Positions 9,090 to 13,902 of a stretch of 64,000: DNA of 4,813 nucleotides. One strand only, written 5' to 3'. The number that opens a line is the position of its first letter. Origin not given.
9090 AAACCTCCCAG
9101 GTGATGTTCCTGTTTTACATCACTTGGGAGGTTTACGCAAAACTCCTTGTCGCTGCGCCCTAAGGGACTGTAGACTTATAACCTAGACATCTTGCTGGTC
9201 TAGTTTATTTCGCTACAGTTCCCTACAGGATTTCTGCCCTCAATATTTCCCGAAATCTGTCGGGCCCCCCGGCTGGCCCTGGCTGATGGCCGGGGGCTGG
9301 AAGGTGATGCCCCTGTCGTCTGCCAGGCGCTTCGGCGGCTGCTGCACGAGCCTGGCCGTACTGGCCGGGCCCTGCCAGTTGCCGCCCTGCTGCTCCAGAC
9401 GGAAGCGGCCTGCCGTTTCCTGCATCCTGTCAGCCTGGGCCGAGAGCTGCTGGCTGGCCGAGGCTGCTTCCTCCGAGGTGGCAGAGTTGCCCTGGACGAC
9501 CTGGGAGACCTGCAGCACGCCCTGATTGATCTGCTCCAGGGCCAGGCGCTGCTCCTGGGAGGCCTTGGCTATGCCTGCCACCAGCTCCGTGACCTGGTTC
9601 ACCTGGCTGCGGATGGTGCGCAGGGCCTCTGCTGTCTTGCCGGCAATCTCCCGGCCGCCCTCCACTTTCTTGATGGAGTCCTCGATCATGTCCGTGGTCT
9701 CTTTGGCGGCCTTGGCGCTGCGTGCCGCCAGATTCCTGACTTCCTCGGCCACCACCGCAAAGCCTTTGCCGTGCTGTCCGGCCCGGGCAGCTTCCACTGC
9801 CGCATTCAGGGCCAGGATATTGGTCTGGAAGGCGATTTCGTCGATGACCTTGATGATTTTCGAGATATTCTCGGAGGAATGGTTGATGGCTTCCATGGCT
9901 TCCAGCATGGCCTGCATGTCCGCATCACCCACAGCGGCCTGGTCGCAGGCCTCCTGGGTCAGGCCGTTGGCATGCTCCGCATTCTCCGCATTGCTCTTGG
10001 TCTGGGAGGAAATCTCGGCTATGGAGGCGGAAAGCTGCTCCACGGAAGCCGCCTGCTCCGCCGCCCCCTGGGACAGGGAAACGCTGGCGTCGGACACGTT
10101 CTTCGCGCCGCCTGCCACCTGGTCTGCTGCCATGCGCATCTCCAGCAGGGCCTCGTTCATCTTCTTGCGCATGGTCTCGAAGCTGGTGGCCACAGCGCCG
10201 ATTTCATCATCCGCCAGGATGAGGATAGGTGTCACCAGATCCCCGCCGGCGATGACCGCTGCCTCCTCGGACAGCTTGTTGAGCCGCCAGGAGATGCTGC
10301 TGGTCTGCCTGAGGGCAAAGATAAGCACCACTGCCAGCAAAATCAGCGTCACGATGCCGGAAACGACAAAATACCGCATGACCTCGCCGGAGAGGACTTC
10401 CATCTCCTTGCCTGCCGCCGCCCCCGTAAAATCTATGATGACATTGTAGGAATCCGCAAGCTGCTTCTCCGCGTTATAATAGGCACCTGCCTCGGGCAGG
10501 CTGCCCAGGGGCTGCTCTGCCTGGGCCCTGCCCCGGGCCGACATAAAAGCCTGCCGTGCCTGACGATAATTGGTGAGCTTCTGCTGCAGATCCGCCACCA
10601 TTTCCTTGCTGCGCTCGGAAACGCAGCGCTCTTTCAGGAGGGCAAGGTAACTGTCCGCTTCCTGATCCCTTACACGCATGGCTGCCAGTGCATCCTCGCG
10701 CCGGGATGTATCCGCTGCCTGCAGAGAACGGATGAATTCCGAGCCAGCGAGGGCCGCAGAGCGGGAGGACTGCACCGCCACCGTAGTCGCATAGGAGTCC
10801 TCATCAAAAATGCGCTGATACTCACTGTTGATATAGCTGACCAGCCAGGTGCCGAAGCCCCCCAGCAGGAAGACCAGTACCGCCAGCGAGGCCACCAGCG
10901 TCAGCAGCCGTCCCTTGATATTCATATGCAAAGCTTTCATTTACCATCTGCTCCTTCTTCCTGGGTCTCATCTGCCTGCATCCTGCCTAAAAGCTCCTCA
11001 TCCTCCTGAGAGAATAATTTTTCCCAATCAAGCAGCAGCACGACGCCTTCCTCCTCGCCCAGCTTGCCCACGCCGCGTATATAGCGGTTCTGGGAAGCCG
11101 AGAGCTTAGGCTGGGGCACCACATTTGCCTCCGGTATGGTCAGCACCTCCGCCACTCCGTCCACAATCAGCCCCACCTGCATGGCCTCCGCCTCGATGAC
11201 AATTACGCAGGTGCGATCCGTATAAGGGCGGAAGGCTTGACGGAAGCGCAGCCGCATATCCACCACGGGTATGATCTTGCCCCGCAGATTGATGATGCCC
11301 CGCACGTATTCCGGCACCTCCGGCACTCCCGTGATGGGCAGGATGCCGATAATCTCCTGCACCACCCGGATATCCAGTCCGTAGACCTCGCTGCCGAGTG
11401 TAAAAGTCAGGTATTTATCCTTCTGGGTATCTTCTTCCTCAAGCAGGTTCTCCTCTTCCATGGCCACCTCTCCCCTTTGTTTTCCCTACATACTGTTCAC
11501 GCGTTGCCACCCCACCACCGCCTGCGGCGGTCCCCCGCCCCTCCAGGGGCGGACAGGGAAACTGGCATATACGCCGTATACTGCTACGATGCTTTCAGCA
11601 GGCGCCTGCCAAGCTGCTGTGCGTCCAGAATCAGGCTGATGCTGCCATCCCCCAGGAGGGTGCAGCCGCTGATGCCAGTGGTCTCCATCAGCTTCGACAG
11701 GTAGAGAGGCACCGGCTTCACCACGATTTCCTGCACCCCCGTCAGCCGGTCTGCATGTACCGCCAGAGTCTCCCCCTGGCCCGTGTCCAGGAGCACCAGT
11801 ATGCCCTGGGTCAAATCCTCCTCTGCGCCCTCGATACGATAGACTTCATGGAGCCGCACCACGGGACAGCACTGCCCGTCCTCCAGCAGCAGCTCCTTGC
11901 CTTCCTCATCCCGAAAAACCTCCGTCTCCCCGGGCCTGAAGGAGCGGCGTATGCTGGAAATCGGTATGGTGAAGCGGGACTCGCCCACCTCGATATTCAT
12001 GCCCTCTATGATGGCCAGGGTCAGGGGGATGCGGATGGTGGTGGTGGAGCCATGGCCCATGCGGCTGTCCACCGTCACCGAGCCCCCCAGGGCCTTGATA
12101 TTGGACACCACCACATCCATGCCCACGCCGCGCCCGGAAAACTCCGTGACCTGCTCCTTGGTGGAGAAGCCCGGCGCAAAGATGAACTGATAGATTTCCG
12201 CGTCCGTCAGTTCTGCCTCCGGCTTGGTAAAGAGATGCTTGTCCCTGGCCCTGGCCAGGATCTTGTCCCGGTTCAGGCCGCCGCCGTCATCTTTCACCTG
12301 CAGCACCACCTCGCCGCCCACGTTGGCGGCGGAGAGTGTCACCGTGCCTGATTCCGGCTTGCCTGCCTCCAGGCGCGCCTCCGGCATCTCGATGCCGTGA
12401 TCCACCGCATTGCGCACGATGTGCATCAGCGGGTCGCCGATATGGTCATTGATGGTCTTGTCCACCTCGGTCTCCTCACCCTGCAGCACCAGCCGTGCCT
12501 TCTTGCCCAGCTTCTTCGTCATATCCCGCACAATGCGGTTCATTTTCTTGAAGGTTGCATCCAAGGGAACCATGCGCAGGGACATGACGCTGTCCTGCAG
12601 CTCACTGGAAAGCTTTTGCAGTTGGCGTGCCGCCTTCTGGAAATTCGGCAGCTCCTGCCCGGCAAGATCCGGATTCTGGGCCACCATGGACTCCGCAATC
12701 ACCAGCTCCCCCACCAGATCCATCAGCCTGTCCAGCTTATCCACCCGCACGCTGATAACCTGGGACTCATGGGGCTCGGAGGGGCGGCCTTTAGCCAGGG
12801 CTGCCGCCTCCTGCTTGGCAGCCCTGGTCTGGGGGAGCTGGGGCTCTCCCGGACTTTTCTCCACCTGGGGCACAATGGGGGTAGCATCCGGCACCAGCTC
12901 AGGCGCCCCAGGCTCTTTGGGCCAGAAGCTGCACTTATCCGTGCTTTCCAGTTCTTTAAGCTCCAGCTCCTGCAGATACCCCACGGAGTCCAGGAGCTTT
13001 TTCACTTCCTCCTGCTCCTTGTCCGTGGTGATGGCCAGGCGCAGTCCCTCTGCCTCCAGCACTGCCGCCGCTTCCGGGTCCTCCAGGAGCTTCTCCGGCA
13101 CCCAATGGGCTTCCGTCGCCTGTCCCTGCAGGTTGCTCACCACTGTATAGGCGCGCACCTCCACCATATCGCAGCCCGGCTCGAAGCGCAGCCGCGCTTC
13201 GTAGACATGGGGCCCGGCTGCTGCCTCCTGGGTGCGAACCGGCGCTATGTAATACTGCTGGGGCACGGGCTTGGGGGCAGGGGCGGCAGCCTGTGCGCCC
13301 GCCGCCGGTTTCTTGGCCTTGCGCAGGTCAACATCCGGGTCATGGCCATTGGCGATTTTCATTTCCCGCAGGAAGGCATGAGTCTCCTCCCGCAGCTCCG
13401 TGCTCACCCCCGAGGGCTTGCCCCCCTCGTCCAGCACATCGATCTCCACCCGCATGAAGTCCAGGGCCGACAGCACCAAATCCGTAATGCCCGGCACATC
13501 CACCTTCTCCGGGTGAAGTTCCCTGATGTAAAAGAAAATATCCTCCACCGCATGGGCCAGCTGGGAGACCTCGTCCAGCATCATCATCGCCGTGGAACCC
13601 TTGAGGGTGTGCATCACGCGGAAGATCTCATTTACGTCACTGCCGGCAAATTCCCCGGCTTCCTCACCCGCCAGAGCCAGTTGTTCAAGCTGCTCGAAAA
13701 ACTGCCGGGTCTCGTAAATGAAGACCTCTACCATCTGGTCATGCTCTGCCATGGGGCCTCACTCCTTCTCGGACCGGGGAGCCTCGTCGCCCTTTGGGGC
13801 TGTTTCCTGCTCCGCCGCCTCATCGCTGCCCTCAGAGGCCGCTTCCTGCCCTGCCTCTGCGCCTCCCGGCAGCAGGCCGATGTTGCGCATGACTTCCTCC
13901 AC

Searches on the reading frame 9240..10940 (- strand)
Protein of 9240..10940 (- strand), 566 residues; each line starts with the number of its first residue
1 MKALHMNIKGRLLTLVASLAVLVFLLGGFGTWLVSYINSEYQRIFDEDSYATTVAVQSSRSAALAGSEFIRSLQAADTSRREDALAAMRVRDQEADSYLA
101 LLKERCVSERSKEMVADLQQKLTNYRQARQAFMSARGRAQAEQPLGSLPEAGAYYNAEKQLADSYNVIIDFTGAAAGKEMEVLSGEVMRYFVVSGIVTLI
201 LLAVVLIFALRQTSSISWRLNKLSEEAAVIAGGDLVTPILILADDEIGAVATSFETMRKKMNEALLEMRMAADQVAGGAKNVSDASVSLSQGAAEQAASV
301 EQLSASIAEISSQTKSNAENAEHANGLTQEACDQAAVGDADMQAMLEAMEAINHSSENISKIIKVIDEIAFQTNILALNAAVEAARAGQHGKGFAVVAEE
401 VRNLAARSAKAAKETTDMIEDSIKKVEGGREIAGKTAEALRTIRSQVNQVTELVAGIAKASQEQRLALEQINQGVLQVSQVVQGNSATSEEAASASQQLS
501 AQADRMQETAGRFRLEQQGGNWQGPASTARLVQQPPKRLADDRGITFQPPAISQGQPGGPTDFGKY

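Call 31: search_protein_families(library=pfam, proteins=[window:9240-10940:-], max_evalue=0.0001)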
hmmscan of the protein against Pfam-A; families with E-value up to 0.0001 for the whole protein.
window:9240-10940:- (566 aa): 3 families
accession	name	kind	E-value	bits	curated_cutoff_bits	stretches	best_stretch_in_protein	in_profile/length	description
PF00015.26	MCPsignal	-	1.1e-48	165.8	34.6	1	327-481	3-171/172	Methyl-accepting chemotaxis protein (MCP) signalling domain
PF12729.13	4HB_MCP_1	-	5.5e-11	42.8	27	1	6-139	2-135/181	Four helix bundle sensory module for signal transduction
PF00672.30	HAMP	-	5e-07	30.4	25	1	219-261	9-51/53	HAMP domain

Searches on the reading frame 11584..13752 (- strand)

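Call 31: search_protein_families(library=pfam, proteins=[window:11584-13752:-], max_evalue=0.0001)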
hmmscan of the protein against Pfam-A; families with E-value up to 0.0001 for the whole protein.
window:11584-13752:- (722 aa): 5 families
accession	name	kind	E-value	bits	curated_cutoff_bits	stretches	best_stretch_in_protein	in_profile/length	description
PF02895.20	H-kinase_dim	-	6e-19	68.7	23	1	330-391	1-67/68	Signal transducing histidine kinase, homodimeric domain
PF01584.24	CheW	-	4.1e-18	65.8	23.5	1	584-714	2-133/138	CheW-like domain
PF02518.31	HATPase_c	-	3.7e-17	63.2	26.4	1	440-578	4-110/111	Histidine kinase-, DNA gyrase B-, and HSP90-like ATPase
PF01627.28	Hpt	-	4.1e-14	53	24.6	1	6-82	1-69/84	Hpt domain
PF07194.16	P2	-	1e-09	38.8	23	1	183-266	1-80/81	P2 response regulator binding domain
